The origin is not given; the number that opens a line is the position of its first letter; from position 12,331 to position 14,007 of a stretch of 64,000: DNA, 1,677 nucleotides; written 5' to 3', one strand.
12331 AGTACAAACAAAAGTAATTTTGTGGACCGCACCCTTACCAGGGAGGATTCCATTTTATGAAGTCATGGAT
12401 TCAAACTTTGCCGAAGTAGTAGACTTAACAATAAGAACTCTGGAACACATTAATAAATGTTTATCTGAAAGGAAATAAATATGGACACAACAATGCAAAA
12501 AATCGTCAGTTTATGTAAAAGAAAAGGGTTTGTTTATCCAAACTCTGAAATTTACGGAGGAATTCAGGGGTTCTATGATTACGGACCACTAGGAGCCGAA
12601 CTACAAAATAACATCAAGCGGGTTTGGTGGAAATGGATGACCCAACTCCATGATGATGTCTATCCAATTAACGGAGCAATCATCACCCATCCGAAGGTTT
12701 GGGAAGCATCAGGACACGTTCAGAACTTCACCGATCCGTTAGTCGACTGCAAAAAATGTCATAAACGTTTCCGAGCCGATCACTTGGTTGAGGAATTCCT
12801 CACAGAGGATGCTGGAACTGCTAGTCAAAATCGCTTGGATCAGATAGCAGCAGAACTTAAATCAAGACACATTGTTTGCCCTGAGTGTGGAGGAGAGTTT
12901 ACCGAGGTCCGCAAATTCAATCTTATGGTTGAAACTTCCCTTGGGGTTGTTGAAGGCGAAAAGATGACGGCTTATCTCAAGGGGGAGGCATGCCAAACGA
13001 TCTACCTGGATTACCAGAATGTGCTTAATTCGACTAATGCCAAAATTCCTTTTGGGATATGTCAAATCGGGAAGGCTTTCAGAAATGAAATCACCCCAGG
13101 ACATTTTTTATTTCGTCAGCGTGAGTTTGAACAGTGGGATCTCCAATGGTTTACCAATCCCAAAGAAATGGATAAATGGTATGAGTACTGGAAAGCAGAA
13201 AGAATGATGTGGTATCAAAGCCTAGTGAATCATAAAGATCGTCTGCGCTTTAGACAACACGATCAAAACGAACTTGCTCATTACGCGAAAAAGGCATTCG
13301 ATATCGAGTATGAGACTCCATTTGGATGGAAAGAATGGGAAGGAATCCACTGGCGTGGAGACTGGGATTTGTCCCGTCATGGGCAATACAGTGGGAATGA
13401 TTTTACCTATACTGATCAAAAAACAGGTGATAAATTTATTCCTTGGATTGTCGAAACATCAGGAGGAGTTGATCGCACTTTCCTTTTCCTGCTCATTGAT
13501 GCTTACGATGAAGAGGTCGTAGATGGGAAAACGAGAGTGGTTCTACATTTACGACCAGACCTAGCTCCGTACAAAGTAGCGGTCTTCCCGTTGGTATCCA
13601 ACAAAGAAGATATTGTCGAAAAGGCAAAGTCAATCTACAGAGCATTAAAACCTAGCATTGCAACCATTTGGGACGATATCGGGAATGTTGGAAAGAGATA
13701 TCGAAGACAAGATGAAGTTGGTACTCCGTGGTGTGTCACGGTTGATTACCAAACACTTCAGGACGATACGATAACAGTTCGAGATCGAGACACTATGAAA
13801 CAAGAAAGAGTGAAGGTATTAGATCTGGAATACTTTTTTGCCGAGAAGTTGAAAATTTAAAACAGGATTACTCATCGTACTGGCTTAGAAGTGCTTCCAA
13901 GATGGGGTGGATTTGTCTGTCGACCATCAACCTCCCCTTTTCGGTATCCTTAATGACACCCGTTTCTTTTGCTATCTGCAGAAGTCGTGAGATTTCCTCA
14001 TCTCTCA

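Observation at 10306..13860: Tandem glycine T-box leader driving glyA, an unknown ORF and glyQS inside a phage structural region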

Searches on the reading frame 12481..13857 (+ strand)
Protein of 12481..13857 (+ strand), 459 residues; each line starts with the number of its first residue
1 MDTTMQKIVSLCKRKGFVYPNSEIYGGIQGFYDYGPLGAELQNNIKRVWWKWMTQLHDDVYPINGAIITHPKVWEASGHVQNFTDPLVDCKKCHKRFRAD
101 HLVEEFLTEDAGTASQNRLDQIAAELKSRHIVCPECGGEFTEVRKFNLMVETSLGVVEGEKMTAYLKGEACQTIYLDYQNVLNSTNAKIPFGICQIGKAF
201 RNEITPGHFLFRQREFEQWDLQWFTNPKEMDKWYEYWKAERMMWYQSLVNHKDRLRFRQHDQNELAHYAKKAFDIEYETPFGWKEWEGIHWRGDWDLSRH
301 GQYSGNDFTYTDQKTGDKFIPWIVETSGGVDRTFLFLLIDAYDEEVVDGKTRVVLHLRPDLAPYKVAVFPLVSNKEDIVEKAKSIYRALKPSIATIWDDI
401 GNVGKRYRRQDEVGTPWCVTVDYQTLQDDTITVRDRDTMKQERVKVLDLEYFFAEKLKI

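Call 7: search_protein_families(library=pfam, proteins=[window:12481-13857:+])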
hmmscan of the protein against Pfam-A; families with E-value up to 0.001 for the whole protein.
window:12481-13857:+ (459 aa): 2 families
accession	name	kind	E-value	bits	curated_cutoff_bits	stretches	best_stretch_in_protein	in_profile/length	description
PF03129.25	HGTP_anticodon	-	9.5e-19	67.8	21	1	365-453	1-91/94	Anticodon binding domain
PF00587.30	tRNA-synt_2b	-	7.2e-12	46.2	29.3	1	162-337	9-175/179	tRNA synthetase class II core domain (G, H, P, S and T)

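Call 11: search_dna_similar(query=window:12481-13857:+, collection=phages, mode=protein, max_rows=30)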
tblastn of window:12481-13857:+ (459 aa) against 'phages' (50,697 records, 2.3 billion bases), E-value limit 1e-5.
Records with a match: 6; places in all: 6; records where one place covers at least 80% of the query: 4.
Best place of each record, by identity: <60% 6.
By first word of the organism name: Bacteriophage 4; Staphylococcus 2.
By host as written in the record: - 4; Staphylococcus aureus 2.
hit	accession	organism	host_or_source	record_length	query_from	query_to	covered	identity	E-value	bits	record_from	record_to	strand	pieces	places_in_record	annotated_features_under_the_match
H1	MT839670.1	Bacteriophage sp.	human fecal samples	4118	4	459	99%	47.4%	6e-142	444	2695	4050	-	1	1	record has no annotation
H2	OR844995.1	Staphylococcus phage SA 1306 Kay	Staphylococcus aureus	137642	1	459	100%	46.7%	3e-135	435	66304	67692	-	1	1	record has no annotation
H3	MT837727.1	Bacteriophage sp.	human fecal samples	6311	1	459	100%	46.4%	2e-135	435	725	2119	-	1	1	record has no annotation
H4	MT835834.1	Bacteriophage sp.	human fecal samples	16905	1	457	100%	45.9%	3e-137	441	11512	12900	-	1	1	record has no annotation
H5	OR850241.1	Staphylococcus phage SA 1298 Kay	Staphylococcus aureus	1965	1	269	59%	45.8%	1e-74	251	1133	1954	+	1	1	record has no annotation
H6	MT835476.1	Bacteriophage sp.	human fecal samples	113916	355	454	22%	38.5%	3e-6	56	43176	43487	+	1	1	record has no annotation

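Call 14: find_encoding_contigs(protein=window:12481-13857:+, flank=10000, max_places=10)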
Protein window:12481-13857:+ (459 aa): 2 contigs read that carry it; 2 places shown.
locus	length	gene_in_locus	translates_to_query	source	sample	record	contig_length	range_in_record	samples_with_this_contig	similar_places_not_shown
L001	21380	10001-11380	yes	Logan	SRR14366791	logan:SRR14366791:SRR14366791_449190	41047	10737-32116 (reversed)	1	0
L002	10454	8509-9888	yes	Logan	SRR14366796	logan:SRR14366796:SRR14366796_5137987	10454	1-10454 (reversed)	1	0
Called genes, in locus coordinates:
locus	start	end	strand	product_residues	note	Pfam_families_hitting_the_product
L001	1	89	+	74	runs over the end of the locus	-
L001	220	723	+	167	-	PF04542:Sigma70_r2, PF08281:Sigma70_r4_2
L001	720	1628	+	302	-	-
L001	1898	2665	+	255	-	-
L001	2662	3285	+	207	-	-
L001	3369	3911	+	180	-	-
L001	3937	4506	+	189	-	-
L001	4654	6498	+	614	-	-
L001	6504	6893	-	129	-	PF07883:Cupin_2, PF02311:AraC_binding (weak)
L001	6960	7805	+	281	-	PF00583:Acetyltransf_1, PF13673:Acetyltransf_10 (faint), PF18014:Acetyltransf_18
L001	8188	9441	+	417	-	PF00464:SHMT, PF00155:Aminotran_1_2, PF01212:Beta_elim_lyase (weak)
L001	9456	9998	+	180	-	-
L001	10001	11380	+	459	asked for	PF28494:GlyRS_ins_1 (weak), PF00587:tRNA-synt_2b, PF03129:HGTP_anticodon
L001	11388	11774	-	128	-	-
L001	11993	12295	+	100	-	-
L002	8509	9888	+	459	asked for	PF28494:GlyRS_ins_1 (weak), PF00587:tRNA-synt_2b, PF03129:HGTP_anticodon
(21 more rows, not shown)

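Call 18: search_protein_families(library=ncbifam, proteins=[window:12481-13857:+], max_evalue=0.01)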
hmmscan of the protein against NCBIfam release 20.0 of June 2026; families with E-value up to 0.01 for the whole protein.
window:12481-13857:+ (459 aa): 10 families
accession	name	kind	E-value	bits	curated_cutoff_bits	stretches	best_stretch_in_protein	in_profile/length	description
NF003211.1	PRK04173.1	equivalog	2.3e-186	620.1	312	1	5-450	1-451/454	glycine--tRNA ligase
TIGR00389.1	glyS_dimeric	equivalog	9.7e-154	513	243.3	3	4-246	2-240/565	glycine--tRNA ligase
NF011484.0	PRK14894.1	equivalog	4.8e-126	421.1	1050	3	130-348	104-339/539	glycine--tRNA ligase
NF008979.1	PRK12325.1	exception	9e-15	54.5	550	1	360-447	341-430/437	proline--tRNA ligase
NF006625.0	PRK09194.1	equivalog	5.3e-14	52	558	1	359-448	463-553/559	proline--tRNA ligase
TIGR00409.1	proS_fam_II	equivalog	2.9e-13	49.6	306.7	1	361-452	471-564/568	proline--tRNA ligase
TIGR00408.1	proS_fam_I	equivalog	2.1e-07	30.2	437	1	355-456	274-380/475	proline--tRNA ligase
NF003068.0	PRK03991.1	equivalog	4.5e-07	28.6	484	1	307-450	446-585/613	threonine--tRNA ligase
TIGR00418.1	thrS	equivalog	4.9e-06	25.7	383.65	0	328-447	449-555/565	threonine--tRNA ligase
TIGR00442.1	hisS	equivalog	0.00044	19.3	286.75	0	365-445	326-405/406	histidine--tRNA ligase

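Call 19: search_protein_families(library=phrogs, proteins=[window:12481-13857:+], max_evalue=0.001)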
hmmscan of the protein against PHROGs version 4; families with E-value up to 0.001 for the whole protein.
window:12481-13857:+ (459 aa): 1 family
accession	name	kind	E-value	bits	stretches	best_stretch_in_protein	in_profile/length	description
phrog_35619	-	unknown function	0.00014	21.4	0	315-445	452-577/593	-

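Call 24: find_homologous_proteins(query=window:12481-13857:+, max_evalue=1e-30)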
Query window:12481-13857:+ (459 aa): 8000 proteins with E <= 1e-30 among 8000 candidates; the best 120 are listed.
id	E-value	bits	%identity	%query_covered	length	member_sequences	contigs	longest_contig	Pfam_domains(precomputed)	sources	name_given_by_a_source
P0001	0.0e+0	1039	95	99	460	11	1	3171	PF03129.26,PF00587.31,PF28494.1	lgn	-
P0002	3.5e-290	981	87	100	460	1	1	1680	PF03129.26,PF00587.31,PF28494.1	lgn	-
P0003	1.9e-277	939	85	99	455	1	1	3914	PF03129.26,PF00587.31,PF28494.1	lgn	-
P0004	2.8e-273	925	83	99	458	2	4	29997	PF03129.26,PF00587.31,PF28494.1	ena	-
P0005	4.9e-265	898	81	100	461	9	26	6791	PF03129.26,PF00587.31,PF28494.1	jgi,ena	-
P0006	1.9e-256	869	77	99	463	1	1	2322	PF03129.26,PF00587.31,PF28494.1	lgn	-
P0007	3.5e-251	852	76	99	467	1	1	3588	PF03129.26,PF00587.31,PF28494.1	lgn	-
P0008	2.5e-246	836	74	99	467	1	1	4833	PF03129.26,PF00587.31,PF28494.1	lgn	-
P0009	1.1e-244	830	75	99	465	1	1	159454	PF03129.26,PF00587.31,PF28494.1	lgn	-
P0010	1.0e-237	807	73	100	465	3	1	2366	PF03129.26,PF00587.31,PF28494.1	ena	-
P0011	1.1e-235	801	73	99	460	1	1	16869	PF03129.26,PF00587.31,PF28494.1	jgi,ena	-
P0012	9.1e-235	798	73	99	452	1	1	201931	PF03129.26,PF00587.31,PF28494.1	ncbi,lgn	ncbi:MAG: glycine--tRNA ligase [Patescibacteria group bacterium]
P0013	1.4e-234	797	73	99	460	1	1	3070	PF03129.26,PF00587.31,PF28494.1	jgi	-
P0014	4.0e-234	796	72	99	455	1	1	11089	PF03129.26,PF00587.31,PF28494.1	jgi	-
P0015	4.3e-234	796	73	99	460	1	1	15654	PF03129.26,PF00587.31,PF28494.1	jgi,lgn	-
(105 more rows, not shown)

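Call 26: find_encoding_contigs(protein=P0004, flank=6000, max_places=4)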
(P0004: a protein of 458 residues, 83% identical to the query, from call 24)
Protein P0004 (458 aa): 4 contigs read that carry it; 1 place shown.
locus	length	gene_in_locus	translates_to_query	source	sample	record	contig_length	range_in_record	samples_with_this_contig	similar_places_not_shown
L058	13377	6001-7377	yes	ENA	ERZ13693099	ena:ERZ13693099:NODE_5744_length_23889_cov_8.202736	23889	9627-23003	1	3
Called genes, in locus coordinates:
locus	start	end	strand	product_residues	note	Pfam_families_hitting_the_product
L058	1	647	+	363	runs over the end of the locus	PF03235:GmrSD_N, PF01844:HNH, PF14279:HNH_5 (weak)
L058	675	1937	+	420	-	PF09903:DUF2130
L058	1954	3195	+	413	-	PF02463:SMC_N (weak), PF13175:AAA_15 (weak), PF13476:AAA_23, PF13555:AAA_29 (faint), PF00005:ABC_tran (faint), PF13304:AAA_21 (weak), PF13175:AAA_15, PF13304:AAA_21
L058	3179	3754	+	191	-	PF01844:HNH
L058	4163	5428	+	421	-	PF00464:SHMT, PF00155:Aminotran_1_2, PF01212:Beta_elim_lyase (weak)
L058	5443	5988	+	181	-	-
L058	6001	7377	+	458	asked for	PF28494:GlyRS_ins_1 (weak), PF00587:tRNA-synt_2b, PF03129:HGTP_anticodon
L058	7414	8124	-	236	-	-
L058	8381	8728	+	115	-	PF04956:TrbC, PF18895:T4SS_pilin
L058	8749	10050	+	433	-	PF18895:T4SS_pilin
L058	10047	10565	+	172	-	-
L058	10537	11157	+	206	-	PF26593:TraC-like (weak), PF11130:TraC_F_IV (weak)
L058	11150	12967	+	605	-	PF01935:DUF87, PF19044:P-loop_TraG, PF12846:AAA_10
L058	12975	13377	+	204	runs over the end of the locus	PF01551:Peptidase_M23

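Call 27: find_encoding_contigs(protein=P0005, flank=6000, max_places=4)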
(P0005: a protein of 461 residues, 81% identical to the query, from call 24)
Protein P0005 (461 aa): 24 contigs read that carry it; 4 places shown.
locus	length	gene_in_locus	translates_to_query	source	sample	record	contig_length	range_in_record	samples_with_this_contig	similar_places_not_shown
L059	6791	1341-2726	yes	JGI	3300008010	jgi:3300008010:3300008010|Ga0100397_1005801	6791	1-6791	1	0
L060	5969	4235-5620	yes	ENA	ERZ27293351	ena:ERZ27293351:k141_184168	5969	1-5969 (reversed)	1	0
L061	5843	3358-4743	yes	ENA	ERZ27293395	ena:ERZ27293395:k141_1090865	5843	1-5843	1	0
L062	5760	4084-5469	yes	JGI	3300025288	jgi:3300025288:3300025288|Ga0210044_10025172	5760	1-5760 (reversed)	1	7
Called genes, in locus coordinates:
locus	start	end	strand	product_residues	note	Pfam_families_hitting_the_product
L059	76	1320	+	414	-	PF00464:SHMT, PF00155:Aminotran_1_2, PF01212:Beta_elim_lyase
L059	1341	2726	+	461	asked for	PF28494:GlyRS_ins_1 (weak), PF00587:tRNA-synt_2b, PF03129:HGTP_anticodon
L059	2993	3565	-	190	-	-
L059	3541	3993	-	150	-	PF00293:NUDIX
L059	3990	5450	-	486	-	PF07884:VKOR, PF01180:DHO_dh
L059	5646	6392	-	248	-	PF23023:Anti-Pycsar_Apyc1, PF00753:Lactamase_B, PF12706:Lactamase_B_2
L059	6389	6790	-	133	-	?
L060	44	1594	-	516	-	PF00239:Resolvase, PF07508:Recombinase, PF13408:Zn_ribbon_recom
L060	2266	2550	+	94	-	-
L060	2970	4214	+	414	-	PF00464:SHMT, PF00155:Aminotran_1_2, PF01212:Beta_elim_lyase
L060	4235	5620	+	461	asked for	PF28494:GlyRS_ins_1 (weak), PF00587:tRNA-synt_2b, PF03129:HGTP_anticodon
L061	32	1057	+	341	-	PF00872:Transposase_mut (weak)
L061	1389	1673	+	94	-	-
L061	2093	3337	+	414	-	PF00464:SHMT, PF00155:Aminotran_1_2, PF01212:Beta_elim_lyase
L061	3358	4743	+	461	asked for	PF28494:GlyRS_ins_1 (weak), PF00587:tRNA-synt_2b, PF03129:HGTP_anticodon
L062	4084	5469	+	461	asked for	PF28494:GlyRS_ins_1 (weak), PF00587:tRNA-synt_2b, PF03129:HGTP_anticodon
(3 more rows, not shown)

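Call 28: find_encoding_contigs(protein=P0009, flank=8000, max_places=2)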
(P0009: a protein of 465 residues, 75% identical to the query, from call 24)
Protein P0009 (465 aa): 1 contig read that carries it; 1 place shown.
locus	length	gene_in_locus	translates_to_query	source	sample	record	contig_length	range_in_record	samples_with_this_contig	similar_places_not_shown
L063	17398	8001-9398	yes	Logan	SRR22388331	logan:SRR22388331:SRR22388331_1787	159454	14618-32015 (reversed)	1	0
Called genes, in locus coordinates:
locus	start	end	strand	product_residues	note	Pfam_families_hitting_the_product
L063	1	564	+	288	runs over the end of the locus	PF00535:Glycos_transf_2, PF10111:Glyco_tranf_2_2 (weak), PF13641:Glyco_tranf_2_3, PF13632:Glyco_trans_2_3 (weak)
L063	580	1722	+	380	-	PF13439:Glyco_transf_4, PF00534:Glycos_transf_1, PF13692:Glyco_trans_1_4, PF20706:GT4-conflict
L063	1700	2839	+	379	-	PF00534:Glycos_transf_1, PF13692:Glyco_trans_1_4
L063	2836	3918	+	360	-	PF00483:NTP_transferase, PF12804:NTP_transf_3 (weak), PF22640:ManC_GMP_beta-helix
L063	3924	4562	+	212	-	PF02397:Bac_transf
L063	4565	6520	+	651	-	PF13196:DUF4012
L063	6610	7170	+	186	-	PF11967:RecO_N, PF02565:RecO_C (faint)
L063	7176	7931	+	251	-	PF00535:Glycos_transf_2, PF10111:Glyco_tranf_2_2, PF13641:Glyco_tranf_2_3 (weak)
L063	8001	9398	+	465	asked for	PF28494:GlyRS_ins_1 (faint), PF00587:tRNA-synt_2b, PF03129:HGTP_anticodon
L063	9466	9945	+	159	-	-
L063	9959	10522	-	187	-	-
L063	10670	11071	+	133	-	PF02381:MraZ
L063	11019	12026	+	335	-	PF01795:Methyltransf_5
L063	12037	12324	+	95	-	-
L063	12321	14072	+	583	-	PF03717:PBP_dimer, PF00905:Transpeptidase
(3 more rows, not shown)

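Call 29: find_encoding_contigs(protein=P0012, flank=6000, max_places=2)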
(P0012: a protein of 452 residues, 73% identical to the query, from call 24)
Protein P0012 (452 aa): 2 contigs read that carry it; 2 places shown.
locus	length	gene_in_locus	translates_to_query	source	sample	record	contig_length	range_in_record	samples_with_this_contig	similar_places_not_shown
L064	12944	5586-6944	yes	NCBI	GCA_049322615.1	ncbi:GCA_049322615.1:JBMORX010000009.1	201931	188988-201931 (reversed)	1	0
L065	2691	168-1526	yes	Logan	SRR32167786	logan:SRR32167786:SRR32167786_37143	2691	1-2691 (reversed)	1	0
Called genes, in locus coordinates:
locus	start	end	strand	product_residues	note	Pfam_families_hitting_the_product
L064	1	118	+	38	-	PF13683:rve_3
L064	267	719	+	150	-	PF02397:Bac_transf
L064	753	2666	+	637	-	PF13196:DUF4012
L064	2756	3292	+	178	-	PF11967:RecO_N, PF02565:RecO_C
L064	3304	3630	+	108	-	-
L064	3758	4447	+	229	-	PF20803:PaaX_M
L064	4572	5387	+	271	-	PF13489:Methyltransf_23 (weak), PF13847:Methyltransf_31, PF08241:Methyltransf_11, PF08242:Methyltransf_12, PF13649:Methyltransf_25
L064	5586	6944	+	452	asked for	PF28494:GlyRS_ins_1 (weak), PF00587:tRNA-synt_2b, PF03129:HGTP_anticodon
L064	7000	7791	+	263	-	-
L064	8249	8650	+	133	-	PF02381:MraZ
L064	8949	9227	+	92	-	-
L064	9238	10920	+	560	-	PF03717:PBP_dimer, PF13354:Beta-lactamase2 (faint), PF00905:Transpeptidase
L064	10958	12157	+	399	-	PF08245:Mur_ligase_M, PF02875:Mur_ligase_C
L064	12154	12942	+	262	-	PF04377:ATE_C (weak)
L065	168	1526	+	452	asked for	PF28494:GlyRS_ins_1 (weak), PF00587:tRNA-synt_2b, PF03129:HGTP_anticodon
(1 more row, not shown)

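Call 32: list_cluster_members(proteins=[window:12481-13857:+, window:10668-11918:+, window:15903-17066:+, window:52930-55812:-, window:45101-47131:+, window:58776-59948:-, window:39437-40588:-, window:62040-63167:-, window:50390-51541:-])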
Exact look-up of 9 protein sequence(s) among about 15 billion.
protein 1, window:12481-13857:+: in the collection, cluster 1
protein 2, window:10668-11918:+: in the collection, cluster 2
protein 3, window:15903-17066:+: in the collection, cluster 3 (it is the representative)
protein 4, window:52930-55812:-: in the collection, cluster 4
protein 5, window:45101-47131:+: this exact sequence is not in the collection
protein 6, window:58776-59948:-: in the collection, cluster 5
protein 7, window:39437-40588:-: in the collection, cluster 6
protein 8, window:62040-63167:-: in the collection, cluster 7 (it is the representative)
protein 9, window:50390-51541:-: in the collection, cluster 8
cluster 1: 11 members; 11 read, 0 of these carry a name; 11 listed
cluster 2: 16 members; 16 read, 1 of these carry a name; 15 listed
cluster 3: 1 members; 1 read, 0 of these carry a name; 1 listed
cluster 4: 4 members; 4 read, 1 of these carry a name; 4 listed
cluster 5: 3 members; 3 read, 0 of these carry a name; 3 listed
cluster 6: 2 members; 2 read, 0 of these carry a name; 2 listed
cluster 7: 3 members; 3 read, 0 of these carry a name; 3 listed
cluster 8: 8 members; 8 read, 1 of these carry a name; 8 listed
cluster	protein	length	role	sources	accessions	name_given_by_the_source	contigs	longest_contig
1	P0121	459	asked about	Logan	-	-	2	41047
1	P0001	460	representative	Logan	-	-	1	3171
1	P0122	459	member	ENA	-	-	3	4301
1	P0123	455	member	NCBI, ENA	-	-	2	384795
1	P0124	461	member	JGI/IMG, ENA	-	-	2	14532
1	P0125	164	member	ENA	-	-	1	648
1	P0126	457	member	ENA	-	-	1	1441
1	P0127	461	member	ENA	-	-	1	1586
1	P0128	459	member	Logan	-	-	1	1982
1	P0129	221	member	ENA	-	-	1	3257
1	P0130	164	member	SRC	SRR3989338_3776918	-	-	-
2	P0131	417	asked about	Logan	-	-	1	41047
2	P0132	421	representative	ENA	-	-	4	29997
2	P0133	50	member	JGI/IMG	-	hypothetical protein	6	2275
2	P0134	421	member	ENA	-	-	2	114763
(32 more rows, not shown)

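Call 81: find_related_loci(query=window:12481-13857:+, collection=viral_contigs, flank=5000)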
Query window:12481-13857:+ (459 aa) in viral_contigs; peptide patterns used: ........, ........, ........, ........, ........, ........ (x = any residue, [..] = any of these).
No stretch of DNA in the collection matches any of the patterns.

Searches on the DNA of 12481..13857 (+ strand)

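Call 55: search_rna_families(sources=[L060, L129, L131, L100, L085, L130, L083, L104, L066, L088], threshold=evalue, max_evalue=0.001)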
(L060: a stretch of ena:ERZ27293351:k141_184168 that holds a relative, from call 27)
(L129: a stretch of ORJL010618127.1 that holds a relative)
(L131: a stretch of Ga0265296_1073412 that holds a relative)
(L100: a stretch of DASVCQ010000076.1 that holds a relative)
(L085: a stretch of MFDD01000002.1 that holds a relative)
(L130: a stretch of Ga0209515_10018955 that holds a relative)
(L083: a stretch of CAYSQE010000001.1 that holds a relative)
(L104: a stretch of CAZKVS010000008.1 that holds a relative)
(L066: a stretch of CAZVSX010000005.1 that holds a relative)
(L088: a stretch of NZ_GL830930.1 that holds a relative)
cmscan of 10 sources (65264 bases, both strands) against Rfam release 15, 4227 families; matches with E-value up to 0.001: 16.
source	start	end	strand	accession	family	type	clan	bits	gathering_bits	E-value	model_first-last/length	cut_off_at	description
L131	381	578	-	RF00230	T-box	Cis-reg; leader;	-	81.7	93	3.9e-16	1-219/219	no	T-box leader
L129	40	236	+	RF00230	T-box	Cis-reg; leader;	-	77.1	93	6.1e-15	1-219/219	no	T-box leader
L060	2581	2771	+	RF00230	T-box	Cis-reg; leader;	-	70.8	93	2.6e-13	1-219/219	no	T-box leader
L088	7039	7219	+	RF00230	T-box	Cis-reg; leader;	-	67.8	93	1.5e-12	1-219/219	no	T-box leader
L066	783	961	+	RF00230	T-box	Cis-reg; leader;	-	62.9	93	2.8e-11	1-219/219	no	T-box leader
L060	51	121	+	RF00005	tRNA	Gene; tRNA;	CL00001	56.5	29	1.7e-09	1-71/71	no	tRNA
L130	2768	2933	+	RF00230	T-box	Cis-reg; leader;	-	49.7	93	7e-08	1-219/219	no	T-box leader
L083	5803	5928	-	RF00230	T-box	Cis-reg; leader;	-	45.8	93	7.2e-07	1-219/219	no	T-box leader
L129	284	404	+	RF00230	T-box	Cis-reg; leader;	-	44.8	93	1.3e-06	1-219/219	no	T-box leader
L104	2526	2720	+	RF00230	T-box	Cis-reg; leader;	-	43.2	93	3.3e-06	1-219/219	no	T-box leader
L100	5174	5303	-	RF00230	T-box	Cis-reg; leader;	-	42.8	93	4.1e-06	1-219/219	no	T-box leader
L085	5762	6044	-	RF00230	T-box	Cis-reg; leader;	-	42.7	93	4.6e-06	1-219/219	no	T-box leader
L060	2810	2933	+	RF00230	T-box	Cis-reg; leader;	-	39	93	4.1e-05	1-219/219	no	T-box leader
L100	5399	5522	-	RF00230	T-box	Cis-reg; leader;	-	38.5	93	5.5e-05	1-219/219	no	T-box leader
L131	230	314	-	RF00230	T-box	Cis-reg; leader;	-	37.8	93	8e-05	147-216/219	no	T-box leader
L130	2956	3108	+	RF00230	T-box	Cis-reg; leader;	-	34.5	93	0.00057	1-219/219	no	T-box leader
